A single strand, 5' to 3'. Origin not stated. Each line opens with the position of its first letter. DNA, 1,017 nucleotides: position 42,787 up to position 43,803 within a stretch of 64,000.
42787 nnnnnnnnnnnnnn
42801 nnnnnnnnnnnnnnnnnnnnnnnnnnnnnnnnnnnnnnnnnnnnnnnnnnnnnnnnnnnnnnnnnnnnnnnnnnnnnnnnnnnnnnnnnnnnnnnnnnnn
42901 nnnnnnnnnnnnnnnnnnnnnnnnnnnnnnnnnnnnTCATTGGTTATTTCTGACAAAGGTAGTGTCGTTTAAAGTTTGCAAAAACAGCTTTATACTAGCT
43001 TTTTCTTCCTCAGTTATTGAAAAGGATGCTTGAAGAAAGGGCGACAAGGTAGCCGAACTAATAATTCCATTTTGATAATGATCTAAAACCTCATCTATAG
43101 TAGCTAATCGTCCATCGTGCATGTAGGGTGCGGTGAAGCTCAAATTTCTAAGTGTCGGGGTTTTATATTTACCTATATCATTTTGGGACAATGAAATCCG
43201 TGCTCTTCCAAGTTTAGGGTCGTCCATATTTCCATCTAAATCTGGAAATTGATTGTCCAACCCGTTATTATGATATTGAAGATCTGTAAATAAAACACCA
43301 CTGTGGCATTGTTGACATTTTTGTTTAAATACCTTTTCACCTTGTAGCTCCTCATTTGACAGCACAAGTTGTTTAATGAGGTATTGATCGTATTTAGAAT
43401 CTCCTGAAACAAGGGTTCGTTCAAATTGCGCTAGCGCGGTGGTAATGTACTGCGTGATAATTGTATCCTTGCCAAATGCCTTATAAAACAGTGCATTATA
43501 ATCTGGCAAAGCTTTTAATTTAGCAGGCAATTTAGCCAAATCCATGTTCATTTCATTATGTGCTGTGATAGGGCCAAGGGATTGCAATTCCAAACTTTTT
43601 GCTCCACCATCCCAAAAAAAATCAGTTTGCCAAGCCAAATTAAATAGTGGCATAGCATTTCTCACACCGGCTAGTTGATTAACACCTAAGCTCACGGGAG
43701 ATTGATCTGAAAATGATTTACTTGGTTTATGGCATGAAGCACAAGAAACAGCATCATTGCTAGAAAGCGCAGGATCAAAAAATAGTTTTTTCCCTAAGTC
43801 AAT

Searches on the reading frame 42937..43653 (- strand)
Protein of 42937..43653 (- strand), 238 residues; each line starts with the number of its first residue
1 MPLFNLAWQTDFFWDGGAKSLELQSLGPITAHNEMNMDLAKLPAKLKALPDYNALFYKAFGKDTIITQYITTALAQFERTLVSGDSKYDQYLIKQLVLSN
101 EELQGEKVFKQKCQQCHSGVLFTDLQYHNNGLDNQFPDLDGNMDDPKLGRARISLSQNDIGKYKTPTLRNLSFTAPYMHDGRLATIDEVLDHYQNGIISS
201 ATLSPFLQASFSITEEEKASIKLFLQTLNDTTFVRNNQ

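Call 80: search_protein_families(library=pfam, proteins=[window:42937-43653:-], max_evalue=0.00001)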
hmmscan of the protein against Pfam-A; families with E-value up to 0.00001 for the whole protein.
window:42937-43653:- (238 aa): 1 family
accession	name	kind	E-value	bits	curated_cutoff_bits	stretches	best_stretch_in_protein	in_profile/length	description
PF03150.19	CCP_MauG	-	5.3e-32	112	25.6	1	2-93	55-145/149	Di-haem cytochrome c peroxidase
